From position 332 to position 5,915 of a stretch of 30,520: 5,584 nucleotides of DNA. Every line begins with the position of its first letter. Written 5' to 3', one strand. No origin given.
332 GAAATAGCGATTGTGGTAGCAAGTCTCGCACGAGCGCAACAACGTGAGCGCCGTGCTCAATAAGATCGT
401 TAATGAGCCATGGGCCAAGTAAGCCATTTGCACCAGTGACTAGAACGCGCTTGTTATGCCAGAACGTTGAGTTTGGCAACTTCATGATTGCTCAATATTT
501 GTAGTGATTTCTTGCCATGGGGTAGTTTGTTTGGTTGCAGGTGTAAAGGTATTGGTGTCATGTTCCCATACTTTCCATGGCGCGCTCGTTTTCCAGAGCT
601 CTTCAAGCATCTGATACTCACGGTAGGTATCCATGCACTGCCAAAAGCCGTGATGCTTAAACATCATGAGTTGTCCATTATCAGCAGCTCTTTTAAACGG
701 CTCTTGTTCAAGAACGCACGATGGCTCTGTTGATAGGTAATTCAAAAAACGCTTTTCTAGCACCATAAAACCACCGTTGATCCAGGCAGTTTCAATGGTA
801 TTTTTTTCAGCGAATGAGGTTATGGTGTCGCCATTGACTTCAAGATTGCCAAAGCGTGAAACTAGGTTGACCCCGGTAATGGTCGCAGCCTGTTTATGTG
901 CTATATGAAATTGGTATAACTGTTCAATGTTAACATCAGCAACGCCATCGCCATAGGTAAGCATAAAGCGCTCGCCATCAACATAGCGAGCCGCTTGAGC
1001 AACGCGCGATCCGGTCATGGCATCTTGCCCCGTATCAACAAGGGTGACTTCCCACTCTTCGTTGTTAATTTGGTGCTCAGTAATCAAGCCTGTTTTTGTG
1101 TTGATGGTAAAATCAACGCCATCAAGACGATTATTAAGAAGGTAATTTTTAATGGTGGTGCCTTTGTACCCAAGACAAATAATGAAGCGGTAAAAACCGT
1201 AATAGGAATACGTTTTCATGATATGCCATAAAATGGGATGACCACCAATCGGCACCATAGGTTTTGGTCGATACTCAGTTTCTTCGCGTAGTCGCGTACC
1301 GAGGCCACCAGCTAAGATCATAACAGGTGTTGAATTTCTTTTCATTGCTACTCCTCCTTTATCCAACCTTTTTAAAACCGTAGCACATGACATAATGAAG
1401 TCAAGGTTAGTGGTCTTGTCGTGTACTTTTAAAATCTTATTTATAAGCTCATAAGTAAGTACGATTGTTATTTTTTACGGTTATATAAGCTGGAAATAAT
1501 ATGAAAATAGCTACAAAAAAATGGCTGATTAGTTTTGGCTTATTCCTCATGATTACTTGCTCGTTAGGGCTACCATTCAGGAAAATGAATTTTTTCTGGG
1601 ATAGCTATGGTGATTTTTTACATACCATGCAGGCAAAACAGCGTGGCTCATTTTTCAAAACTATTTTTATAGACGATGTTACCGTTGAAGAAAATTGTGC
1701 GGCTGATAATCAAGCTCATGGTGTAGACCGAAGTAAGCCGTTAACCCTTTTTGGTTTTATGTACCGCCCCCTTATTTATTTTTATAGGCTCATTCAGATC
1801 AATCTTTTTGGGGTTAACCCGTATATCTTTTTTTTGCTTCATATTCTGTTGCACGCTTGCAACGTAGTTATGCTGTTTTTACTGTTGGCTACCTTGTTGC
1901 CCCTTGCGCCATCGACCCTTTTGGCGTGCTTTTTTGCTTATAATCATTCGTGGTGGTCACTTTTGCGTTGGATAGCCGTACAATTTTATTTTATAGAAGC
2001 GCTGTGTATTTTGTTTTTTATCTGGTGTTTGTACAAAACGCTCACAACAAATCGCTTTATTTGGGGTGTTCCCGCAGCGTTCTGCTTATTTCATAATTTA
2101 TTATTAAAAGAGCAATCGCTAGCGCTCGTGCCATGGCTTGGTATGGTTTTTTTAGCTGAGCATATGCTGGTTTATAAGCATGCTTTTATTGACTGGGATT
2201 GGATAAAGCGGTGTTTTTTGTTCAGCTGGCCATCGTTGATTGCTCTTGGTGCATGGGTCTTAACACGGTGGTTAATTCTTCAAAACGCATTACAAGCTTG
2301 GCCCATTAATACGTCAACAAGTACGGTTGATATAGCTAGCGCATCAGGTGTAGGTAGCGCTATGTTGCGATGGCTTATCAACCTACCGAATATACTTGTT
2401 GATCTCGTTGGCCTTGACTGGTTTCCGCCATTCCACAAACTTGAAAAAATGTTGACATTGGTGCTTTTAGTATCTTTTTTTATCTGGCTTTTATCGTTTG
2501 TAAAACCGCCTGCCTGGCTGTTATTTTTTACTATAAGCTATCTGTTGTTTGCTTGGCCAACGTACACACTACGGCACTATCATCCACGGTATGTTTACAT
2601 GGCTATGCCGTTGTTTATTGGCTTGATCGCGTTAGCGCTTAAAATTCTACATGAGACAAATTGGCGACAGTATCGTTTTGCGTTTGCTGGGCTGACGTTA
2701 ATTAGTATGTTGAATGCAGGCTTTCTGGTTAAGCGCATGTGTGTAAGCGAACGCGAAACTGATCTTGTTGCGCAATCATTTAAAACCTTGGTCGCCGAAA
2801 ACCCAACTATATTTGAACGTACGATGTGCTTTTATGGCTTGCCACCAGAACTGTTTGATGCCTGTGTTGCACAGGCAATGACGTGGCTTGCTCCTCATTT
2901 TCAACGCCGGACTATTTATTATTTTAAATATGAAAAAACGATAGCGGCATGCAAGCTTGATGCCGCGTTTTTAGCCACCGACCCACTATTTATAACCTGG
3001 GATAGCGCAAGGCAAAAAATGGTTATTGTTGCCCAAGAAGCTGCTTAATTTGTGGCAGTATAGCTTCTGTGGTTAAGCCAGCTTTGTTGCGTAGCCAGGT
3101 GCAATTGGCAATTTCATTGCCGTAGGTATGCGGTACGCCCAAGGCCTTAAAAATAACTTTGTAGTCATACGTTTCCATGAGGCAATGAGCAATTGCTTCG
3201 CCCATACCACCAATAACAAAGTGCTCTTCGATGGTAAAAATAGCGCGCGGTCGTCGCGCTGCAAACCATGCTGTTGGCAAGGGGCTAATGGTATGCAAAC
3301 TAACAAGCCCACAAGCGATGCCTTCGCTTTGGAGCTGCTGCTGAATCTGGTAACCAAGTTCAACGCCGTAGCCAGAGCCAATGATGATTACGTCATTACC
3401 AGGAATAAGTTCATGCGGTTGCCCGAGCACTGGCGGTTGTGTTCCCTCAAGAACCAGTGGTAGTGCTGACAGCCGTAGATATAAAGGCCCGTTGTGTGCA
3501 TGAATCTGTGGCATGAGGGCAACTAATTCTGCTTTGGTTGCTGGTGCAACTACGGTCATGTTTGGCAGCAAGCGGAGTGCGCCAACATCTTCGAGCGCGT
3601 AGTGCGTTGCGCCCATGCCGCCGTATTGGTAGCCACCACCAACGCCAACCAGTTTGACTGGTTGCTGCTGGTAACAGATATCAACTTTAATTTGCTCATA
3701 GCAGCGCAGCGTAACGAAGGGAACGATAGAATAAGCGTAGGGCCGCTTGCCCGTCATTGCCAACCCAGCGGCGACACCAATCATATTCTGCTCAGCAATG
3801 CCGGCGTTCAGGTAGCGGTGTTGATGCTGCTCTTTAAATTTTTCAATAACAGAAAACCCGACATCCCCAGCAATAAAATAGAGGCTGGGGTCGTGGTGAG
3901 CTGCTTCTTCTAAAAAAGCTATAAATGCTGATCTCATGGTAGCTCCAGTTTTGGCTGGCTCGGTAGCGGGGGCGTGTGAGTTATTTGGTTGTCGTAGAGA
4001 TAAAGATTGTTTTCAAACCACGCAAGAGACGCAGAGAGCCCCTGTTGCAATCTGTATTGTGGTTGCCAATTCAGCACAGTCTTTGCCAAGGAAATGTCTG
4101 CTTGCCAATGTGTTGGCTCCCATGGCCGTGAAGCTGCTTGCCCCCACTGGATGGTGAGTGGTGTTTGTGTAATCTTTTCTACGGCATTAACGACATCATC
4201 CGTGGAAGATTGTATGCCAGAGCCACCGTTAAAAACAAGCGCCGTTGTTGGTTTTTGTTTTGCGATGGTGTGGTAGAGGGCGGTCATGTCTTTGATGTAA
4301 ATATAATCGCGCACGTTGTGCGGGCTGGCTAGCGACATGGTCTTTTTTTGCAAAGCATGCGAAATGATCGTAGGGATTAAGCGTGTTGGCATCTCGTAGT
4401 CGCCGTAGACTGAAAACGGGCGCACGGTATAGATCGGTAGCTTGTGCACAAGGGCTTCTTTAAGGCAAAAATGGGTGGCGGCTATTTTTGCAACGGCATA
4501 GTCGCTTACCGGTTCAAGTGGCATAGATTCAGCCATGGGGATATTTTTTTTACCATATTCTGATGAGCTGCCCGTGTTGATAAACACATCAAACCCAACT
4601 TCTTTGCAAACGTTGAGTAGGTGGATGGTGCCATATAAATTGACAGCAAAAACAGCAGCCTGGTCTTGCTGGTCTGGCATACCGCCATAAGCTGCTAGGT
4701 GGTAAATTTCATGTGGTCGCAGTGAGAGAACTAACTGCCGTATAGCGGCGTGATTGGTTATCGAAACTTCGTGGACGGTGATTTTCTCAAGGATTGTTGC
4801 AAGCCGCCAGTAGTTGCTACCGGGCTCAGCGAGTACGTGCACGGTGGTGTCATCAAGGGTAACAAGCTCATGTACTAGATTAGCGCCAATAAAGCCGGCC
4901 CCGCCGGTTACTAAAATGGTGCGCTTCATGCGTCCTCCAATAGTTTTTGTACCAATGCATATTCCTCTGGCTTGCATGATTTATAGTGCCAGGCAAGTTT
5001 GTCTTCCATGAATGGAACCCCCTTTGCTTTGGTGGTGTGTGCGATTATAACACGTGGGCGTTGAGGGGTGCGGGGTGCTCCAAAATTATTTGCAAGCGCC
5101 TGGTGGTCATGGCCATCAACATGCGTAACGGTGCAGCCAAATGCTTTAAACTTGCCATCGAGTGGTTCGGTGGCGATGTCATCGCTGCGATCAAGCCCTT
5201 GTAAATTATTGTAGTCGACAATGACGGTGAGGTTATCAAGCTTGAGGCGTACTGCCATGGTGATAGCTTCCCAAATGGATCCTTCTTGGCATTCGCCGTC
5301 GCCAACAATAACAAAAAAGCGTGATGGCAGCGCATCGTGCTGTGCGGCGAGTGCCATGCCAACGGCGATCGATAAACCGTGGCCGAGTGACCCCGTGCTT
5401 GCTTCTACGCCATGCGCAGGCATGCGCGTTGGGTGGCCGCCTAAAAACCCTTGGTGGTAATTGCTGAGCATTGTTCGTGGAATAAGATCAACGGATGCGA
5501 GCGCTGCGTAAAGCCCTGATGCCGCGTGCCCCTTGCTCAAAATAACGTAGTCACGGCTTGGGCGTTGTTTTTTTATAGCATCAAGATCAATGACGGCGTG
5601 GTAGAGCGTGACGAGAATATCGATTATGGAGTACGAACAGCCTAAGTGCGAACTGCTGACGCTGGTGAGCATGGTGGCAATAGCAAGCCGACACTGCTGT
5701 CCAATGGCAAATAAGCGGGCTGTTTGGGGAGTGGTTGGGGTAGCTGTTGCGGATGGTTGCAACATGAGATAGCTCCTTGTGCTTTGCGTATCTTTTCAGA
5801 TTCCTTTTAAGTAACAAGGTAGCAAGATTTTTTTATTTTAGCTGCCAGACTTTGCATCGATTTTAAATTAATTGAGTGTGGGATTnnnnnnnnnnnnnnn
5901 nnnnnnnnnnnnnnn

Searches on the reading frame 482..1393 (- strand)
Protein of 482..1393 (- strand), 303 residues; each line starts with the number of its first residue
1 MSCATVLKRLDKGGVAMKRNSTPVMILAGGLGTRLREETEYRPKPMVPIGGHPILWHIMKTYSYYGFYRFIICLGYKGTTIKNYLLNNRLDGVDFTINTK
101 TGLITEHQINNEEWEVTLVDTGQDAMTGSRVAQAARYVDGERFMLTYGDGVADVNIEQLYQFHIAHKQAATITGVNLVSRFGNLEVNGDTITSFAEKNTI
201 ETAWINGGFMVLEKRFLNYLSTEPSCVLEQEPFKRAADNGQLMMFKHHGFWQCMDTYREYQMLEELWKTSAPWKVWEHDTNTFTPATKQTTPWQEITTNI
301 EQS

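Call 20: search_protein_families(library=pfam, proteins=[window:482-1393:-], max_evalue=0.001)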
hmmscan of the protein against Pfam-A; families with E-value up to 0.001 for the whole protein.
window:482-1393:- (303 aa): 2 families
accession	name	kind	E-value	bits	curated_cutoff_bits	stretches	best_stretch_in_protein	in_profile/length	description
PF00483.29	NTP_transferase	-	1.1e-16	61.6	21.2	1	25-220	3-188/245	Nucleotidyl transferase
PF12804.13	NTP_transf_3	-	9.8e-07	29.5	27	1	25-78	2-50/160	MobA-like NTP transferase domain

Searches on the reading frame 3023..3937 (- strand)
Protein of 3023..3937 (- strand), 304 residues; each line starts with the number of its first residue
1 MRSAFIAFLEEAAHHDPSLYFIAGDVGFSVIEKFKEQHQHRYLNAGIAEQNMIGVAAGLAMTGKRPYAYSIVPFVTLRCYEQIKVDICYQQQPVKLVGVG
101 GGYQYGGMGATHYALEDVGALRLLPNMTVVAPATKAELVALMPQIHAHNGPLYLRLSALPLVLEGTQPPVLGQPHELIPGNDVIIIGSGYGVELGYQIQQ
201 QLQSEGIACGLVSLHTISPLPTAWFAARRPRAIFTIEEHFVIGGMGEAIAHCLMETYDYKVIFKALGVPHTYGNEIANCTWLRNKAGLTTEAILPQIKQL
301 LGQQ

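Call 20: search_protein_families(library=pfam, proteins=[window:3023-3937:-], max_evalue=0.001)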
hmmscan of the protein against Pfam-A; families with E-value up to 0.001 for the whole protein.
window:3023-3937:- (304 aa): 2 families
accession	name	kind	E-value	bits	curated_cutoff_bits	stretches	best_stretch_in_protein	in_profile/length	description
PF02779.29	Transket_pyr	-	5.3e-31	108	27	1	1-157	5-168/174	Transketolase, pyrimidine binding domain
PF02780.25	Transketolase_C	-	1.7e-16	60.7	25.9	1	179-293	8-124/124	Transketolase, C-terminal domain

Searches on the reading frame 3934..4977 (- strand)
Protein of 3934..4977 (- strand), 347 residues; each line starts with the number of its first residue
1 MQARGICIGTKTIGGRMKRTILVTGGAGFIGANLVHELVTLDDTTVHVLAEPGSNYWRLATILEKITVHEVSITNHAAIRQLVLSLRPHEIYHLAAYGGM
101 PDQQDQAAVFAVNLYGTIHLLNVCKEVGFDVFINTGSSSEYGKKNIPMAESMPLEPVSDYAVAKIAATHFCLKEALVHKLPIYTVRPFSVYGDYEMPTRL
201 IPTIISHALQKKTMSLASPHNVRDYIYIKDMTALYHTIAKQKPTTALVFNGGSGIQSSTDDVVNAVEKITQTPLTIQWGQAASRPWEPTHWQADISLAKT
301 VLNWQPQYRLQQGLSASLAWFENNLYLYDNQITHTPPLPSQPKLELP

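Call 20: search_protein_families(library=pfam, proteins=[window:3934-4977:-], max_evalue=0.001)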
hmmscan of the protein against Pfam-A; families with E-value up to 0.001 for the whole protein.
window:3934-4977:- (347 aa): 6 families
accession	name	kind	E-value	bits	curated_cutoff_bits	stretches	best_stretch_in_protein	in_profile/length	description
PF01370.27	Epimerase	-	4e-46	157.8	20.9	1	21-241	1-227/240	NAD dependent epimerase/dehydratase family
PF16363.11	GDP_Man_Dehyd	-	1.9e-43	149.7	27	1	22-314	1-329/332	GDP-mannose 4,6 dehydratase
PF01073.25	3Beta_HSD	-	1.3e-17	64.2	22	1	22-241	1-230/280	3-beta hydroxysteroid dehydrogenase/isomerase family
PF04321.23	RmlD_sub_bind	-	1.1e-10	41.5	27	1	20-216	2-175/287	RmlD substrate binding domain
PF02719.21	Polysacc_synt_2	-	3.5e-08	33.4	20.2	1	21-133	1-124/293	Polysaccharide biosynthesis protein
PF07993.18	NAD_binding_4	-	7.9e-07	28.9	20.1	0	23-55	1-35/258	Male sterility protein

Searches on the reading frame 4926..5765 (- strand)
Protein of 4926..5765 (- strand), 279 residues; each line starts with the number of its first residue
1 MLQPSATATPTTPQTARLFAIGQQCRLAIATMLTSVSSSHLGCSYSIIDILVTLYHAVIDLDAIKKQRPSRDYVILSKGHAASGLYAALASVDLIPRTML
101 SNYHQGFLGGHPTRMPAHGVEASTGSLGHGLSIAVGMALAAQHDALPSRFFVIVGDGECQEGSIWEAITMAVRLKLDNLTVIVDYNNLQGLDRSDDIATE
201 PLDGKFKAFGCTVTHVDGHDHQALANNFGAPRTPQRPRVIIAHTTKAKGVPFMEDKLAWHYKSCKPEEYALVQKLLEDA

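Call 20: search_protein_families(library=pfam, proteins=[window:4926-5765:-], max_evalue=0.001)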
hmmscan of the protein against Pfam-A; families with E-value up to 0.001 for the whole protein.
window:4926-5765:- (279 aa): 4 families
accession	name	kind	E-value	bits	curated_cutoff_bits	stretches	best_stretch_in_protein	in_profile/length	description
PF00456.26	Transketolase_N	-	2.8e-29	102.6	22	1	27-273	11-272/334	Transketolase, thiamine diphosphate binding domain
PF13292.11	DXP_synthase_N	-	6.5e-08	32.6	21.2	1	17-187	17-172/274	1-deoxy-D-xylulose-5-phosphate synthase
PF02775.26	TPP_enzyme_C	-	1.5e-07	31.7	21.9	1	121-231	24-123/151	Thiamine pyrophosphate enzyme, C-terminal TPP binding domain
PF00676.26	E1_dh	-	1.2e-06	28.2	22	1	120-224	96-200/300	Dehydrogenase E1 component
